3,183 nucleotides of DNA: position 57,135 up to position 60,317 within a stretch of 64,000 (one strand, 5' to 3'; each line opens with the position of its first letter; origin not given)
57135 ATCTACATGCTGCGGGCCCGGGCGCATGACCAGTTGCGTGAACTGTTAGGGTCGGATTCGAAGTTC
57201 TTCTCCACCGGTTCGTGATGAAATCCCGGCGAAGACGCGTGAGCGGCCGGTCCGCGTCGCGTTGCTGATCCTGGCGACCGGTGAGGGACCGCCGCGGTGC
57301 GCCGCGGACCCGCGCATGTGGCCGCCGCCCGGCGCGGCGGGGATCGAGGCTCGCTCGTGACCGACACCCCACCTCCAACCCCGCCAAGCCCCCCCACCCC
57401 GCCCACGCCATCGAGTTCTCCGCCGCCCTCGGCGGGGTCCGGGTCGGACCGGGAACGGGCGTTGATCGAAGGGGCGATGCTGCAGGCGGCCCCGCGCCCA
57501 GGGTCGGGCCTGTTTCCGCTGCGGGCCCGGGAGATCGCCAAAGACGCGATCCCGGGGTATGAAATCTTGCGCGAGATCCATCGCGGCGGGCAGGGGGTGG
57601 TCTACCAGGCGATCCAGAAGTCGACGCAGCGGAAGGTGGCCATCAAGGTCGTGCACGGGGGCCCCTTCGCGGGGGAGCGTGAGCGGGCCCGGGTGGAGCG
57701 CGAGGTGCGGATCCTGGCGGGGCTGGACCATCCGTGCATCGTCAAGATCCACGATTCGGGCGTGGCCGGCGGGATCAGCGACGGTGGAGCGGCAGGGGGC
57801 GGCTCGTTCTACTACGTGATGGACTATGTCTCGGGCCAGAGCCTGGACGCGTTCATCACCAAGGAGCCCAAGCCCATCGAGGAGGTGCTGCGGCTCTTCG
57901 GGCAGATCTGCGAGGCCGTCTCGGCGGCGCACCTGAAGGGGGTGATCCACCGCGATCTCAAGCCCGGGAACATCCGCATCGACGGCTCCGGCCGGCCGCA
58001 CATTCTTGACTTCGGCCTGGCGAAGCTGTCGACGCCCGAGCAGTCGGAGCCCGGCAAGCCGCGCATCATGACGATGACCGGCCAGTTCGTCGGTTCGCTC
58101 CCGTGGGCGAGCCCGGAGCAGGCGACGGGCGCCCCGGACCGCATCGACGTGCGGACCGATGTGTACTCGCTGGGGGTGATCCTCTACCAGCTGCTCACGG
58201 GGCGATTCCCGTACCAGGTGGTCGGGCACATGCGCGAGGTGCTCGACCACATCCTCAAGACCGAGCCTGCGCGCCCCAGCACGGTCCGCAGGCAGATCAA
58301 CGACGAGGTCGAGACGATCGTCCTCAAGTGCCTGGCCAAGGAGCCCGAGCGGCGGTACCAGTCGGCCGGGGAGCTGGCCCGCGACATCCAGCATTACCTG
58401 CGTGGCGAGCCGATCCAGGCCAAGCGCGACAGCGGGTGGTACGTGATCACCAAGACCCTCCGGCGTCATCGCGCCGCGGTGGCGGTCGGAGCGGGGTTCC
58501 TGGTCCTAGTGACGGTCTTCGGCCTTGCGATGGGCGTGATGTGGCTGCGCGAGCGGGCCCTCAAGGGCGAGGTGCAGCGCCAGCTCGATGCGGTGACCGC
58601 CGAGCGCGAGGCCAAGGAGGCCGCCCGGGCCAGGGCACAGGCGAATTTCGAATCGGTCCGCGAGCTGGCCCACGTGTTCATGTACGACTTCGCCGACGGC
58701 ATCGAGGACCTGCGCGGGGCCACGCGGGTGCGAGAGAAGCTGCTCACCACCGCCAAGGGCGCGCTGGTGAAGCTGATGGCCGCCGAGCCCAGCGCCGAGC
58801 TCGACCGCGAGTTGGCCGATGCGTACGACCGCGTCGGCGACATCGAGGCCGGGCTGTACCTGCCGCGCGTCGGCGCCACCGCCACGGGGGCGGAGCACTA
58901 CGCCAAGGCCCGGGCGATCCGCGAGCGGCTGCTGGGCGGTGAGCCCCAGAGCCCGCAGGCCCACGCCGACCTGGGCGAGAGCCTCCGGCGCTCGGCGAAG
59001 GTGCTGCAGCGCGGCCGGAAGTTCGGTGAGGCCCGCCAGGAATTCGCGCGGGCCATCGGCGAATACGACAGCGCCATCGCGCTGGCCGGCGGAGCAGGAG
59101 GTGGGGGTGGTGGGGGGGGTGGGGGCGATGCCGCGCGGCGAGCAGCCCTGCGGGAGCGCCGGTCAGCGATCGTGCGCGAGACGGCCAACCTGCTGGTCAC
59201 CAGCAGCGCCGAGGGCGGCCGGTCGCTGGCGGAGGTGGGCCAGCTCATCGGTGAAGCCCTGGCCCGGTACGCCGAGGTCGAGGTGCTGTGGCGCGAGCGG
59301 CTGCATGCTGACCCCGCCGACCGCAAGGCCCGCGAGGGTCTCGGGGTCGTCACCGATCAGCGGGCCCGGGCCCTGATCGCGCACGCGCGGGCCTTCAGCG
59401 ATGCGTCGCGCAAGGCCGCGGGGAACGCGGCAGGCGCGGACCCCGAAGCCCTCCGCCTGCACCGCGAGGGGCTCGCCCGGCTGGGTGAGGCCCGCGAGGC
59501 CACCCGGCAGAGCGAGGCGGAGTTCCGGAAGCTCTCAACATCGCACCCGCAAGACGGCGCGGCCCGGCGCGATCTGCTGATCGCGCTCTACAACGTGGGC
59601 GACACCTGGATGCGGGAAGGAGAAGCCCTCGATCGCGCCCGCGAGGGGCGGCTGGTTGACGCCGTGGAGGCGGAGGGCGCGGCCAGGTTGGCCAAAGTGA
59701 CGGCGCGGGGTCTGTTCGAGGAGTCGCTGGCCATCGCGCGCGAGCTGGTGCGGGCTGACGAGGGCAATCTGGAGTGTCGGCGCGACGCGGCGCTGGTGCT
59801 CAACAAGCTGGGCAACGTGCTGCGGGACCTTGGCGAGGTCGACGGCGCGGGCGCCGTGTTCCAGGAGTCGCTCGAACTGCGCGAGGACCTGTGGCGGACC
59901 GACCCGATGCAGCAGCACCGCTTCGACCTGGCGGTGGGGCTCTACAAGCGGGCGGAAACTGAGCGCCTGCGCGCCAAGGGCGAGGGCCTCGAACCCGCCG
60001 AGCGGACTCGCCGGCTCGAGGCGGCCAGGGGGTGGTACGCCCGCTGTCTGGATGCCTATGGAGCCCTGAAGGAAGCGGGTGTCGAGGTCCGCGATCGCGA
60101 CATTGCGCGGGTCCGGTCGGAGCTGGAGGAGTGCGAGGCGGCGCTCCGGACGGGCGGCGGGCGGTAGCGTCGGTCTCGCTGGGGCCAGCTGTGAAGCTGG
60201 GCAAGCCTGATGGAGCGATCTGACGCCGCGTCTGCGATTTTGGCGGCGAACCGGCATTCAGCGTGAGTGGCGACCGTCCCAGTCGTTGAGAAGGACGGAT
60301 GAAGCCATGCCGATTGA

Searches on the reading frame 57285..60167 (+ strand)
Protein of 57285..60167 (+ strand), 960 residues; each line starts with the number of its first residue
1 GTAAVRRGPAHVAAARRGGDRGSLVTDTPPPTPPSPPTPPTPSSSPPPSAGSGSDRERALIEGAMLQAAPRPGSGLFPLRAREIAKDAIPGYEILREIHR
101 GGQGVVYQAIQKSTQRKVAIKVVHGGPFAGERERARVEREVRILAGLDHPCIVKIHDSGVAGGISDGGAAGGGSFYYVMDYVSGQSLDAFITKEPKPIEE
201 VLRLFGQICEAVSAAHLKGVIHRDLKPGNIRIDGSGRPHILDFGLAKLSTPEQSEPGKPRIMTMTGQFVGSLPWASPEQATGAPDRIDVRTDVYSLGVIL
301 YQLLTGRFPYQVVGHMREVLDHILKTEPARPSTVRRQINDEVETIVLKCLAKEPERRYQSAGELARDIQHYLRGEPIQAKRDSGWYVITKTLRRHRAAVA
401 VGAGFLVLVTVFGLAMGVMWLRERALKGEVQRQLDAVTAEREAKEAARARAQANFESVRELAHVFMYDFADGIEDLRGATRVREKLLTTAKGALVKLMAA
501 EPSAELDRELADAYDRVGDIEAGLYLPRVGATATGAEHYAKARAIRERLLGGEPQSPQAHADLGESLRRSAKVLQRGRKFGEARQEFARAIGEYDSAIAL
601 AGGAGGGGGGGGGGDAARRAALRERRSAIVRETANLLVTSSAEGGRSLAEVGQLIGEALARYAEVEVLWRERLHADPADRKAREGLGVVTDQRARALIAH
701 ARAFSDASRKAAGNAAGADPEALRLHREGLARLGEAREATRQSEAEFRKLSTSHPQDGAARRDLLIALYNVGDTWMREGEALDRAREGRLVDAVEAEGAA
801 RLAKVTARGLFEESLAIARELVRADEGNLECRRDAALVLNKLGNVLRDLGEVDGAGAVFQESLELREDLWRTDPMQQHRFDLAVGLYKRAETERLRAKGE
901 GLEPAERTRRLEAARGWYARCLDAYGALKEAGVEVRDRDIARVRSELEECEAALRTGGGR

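Call 25: search_protein_families(library=pfam, proteins=[window:57285-60167:+], max_evalue=0.001)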
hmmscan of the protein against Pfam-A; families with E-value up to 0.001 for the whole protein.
window:57285-60167:+ (960 aa): 4 families
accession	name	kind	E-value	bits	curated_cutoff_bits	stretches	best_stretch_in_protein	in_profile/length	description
PF00069.31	Pkinase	-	6.1e-44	150.8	31.7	1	92-359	1-253/263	Protein kinase domain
PF07714.23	PK_Tyr_Ser-Thr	-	1.1e-26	94.2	23.1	1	94-358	3-249/258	Protein tyrosine and serine/threonine kinase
PF03109.22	ABC1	-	4.2e-05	23.2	22.9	1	178-249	146-217/244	ABC1 atypical kinase-like domain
PF13374.12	TPR_10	-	0.00057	20.3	27.5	0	838-868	4-34/42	Tetratricopeptide repeat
